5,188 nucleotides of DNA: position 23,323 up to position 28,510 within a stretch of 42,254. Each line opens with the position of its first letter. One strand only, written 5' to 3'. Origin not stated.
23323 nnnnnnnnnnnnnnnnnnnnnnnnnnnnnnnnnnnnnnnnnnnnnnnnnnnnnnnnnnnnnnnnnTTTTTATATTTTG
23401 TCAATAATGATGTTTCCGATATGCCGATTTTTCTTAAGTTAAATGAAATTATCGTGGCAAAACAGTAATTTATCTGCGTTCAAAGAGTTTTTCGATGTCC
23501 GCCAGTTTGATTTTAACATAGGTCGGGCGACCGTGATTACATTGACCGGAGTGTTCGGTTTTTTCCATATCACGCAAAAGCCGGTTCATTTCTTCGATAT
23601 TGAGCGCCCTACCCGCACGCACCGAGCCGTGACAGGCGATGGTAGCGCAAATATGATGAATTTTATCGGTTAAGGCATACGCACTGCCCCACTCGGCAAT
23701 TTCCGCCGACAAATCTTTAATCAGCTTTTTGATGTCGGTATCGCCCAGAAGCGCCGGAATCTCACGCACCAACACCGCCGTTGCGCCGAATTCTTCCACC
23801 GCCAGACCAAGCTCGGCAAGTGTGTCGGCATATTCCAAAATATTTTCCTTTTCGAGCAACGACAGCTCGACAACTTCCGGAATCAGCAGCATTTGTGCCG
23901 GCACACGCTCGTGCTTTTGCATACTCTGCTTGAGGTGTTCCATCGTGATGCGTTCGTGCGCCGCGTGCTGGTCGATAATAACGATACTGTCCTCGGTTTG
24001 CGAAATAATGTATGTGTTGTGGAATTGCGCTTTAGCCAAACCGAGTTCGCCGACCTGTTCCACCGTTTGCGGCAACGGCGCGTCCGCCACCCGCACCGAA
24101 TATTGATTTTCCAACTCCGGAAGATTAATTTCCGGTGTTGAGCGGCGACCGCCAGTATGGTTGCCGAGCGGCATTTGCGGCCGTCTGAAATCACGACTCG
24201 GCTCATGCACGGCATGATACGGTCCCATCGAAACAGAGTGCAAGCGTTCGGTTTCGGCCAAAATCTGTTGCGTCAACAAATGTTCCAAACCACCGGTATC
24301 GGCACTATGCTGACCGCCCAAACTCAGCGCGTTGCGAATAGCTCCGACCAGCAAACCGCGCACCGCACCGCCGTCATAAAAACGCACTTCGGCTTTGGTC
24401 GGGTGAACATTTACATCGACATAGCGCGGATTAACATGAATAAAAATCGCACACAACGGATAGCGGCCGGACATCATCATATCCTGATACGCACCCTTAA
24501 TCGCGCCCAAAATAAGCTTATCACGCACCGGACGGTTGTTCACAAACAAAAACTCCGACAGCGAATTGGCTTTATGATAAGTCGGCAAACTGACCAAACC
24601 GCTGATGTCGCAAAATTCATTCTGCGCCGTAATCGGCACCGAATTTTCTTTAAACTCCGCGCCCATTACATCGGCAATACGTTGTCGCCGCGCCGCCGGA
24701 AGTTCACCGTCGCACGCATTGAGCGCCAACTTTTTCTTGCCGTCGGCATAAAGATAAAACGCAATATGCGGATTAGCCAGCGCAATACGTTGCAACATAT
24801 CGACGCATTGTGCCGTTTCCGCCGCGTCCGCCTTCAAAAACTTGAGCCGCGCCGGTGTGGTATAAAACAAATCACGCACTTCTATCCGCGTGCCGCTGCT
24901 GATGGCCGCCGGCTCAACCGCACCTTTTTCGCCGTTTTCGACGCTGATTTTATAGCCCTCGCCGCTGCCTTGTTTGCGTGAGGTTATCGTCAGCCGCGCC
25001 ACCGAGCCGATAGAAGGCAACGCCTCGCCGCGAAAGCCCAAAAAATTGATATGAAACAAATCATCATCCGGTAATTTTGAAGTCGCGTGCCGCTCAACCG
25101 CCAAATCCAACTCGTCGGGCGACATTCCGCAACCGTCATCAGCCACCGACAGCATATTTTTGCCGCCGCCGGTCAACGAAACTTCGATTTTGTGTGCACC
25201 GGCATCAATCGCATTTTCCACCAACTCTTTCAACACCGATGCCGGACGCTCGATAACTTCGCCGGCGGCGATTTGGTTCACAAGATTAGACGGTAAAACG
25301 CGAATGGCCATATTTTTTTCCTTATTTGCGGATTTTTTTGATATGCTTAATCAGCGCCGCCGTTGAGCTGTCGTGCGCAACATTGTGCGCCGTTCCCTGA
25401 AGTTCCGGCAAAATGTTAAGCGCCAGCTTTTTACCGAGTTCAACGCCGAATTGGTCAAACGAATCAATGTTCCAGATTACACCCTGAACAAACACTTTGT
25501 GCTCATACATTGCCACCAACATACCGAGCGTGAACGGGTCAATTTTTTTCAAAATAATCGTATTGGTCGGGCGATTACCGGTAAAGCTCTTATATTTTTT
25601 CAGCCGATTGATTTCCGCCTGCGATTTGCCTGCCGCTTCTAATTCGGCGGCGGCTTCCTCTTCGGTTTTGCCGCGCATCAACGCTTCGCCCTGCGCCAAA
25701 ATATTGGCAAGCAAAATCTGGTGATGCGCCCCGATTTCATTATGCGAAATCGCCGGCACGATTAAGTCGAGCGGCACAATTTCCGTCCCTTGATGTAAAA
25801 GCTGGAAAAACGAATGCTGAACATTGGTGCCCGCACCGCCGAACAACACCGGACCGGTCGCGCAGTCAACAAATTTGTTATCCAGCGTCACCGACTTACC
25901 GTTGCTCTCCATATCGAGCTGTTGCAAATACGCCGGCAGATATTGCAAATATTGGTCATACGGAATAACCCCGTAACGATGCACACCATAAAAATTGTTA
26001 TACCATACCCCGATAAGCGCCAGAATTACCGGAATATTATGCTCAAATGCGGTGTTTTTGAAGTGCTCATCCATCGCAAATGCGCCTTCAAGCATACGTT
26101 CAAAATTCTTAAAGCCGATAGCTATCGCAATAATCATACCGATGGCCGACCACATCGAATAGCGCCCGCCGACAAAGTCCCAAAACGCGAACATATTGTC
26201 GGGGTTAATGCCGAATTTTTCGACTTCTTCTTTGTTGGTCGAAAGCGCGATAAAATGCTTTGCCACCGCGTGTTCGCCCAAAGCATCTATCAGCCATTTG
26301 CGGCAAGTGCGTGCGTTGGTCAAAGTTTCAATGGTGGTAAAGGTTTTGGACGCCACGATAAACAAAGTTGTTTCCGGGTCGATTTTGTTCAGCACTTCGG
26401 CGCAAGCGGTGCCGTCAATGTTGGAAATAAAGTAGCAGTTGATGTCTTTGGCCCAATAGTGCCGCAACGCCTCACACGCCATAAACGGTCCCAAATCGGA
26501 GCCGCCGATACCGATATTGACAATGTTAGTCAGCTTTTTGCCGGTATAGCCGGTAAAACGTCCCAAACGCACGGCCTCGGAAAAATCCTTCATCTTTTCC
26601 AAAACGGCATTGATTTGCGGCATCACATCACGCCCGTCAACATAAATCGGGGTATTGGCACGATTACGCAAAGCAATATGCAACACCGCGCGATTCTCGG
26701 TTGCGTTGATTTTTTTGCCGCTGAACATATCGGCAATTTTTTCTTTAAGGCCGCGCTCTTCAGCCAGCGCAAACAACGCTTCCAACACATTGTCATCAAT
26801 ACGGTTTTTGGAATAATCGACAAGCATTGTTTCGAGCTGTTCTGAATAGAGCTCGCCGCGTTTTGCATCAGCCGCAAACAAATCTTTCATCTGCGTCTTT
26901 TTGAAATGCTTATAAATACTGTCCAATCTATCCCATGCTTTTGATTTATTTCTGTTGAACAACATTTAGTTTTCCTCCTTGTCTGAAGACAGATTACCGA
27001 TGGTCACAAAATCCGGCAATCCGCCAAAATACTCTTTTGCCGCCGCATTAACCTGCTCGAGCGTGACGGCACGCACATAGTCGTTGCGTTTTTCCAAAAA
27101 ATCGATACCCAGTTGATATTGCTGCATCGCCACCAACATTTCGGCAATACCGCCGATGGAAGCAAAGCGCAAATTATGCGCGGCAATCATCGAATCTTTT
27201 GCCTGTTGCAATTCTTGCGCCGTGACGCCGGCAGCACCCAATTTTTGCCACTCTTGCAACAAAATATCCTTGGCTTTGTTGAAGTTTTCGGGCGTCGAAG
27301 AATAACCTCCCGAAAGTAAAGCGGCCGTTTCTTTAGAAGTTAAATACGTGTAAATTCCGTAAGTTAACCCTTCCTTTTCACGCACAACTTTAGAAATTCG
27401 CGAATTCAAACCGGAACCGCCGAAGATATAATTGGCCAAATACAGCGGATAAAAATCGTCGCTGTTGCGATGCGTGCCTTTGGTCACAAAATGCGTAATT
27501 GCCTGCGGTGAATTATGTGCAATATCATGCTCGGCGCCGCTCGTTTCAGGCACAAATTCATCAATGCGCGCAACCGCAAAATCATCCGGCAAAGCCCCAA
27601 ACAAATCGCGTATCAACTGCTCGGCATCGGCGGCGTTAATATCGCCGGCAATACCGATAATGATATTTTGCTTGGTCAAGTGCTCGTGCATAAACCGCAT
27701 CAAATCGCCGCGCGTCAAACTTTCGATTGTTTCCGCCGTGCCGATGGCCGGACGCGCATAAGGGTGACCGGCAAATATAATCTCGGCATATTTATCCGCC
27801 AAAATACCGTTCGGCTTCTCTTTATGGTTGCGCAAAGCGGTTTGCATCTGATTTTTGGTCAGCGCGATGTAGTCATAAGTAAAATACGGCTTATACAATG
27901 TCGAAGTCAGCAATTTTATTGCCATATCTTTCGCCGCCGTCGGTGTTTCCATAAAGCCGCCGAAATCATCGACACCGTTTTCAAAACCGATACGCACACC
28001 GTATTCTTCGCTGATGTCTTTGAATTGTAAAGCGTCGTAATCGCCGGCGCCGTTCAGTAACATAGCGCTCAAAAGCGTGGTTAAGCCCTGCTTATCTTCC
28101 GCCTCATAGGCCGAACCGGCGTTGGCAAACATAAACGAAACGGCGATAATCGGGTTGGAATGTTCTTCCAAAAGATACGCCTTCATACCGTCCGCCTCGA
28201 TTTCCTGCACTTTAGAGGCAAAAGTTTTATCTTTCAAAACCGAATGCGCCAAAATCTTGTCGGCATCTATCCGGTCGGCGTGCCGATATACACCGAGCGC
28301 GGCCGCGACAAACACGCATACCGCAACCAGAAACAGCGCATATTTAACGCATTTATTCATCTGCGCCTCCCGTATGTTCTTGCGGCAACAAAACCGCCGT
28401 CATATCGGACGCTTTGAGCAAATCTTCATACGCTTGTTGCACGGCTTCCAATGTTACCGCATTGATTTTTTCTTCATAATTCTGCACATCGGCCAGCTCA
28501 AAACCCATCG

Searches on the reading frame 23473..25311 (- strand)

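Call 69: search_protein_families(library=pfam, proteins=[window:23473-25311:-], max_evalue=0.00001)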
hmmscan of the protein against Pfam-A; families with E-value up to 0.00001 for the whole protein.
window:23473-25311:- (613 aa): 4 families
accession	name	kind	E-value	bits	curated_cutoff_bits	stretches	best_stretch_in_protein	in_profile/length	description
PF08676.16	MutL_C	-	2.1e-45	154.3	25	1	428-570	2-142/142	MutL C terminal dimerisation domain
PF01119.25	DNA_mis_repair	-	5.2e-36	123.3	26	1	212-329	1-118/119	DNA mismatch repair protein, C-terminal domain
PF13589.12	HATPase_c_3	-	9.1e-13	48.8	25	1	24-127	4-108/137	Histidine kinase-, DNA gyrase B-, and HSP90-like ATPase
PF02518.31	HATPase_c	-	3.9e-09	37.4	26.4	1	21-77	4-63/111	Histidine kinase-, DNA gyrase B-, and HSP90-like ATPase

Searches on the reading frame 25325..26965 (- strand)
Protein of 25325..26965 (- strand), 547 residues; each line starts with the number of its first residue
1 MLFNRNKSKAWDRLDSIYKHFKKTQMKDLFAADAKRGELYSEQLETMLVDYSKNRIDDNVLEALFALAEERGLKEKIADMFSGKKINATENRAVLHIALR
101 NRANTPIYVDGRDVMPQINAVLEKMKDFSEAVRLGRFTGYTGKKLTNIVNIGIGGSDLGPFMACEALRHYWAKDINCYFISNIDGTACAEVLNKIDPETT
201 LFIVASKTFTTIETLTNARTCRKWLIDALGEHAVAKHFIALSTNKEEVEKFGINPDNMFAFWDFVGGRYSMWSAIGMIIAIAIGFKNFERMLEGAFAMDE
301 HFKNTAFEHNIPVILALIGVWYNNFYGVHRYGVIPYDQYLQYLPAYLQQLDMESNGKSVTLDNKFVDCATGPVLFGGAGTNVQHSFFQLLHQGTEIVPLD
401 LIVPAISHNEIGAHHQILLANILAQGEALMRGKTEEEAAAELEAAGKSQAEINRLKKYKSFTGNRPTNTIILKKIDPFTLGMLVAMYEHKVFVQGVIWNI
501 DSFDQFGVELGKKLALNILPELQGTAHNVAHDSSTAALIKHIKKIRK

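Call 69: search_protein_families(library=pfam, proteins=[window:25325-26965:-], max_evalue=0.00001)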
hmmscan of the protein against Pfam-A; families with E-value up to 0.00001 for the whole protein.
window:25325-26965:- (547 aa): 1 family
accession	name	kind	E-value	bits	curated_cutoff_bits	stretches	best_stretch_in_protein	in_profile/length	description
PF00342.24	PGI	-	2e-225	749.4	22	1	50-539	1-486/486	Phosphoglucose isomerase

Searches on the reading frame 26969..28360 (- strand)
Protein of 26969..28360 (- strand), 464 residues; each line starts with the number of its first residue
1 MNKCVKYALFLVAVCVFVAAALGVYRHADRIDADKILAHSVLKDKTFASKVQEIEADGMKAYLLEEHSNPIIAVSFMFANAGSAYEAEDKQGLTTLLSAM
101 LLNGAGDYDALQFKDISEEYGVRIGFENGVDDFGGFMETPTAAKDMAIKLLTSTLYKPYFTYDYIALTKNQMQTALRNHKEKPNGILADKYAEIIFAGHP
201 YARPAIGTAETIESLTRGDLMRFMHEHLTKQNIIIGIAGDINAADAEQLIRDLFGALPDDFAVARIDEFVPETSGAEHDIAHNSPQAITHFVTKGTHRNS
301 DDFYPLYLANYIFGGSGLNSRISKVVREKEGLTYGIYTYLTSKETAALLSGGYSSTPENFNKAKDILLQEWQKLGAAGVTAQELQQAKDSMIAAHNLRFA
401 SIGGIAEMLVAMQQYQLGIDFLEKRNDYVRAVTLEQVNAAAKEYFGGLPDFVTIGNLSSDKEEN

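Call 69: search_protein_families(library=pfam, proteins=[window:26969-28360:-], max_evalue=0.00001)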
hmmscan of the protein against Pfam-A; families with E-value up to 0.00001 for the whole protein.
window:26969-28360:- (464 aa): 2 families
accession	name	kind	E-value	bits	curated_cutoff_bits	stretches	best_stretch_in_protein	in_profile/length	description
PF05193.26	Peptidase_M16_C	-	8.9e-29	101.1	23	1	214-390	1-180/181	Peptidase M16 inactive domain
PF00675.25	Peptidase_M16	-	8.2e-08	32.7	22.3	1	77-208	17-148/149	Insulinase (Peptidase family M16)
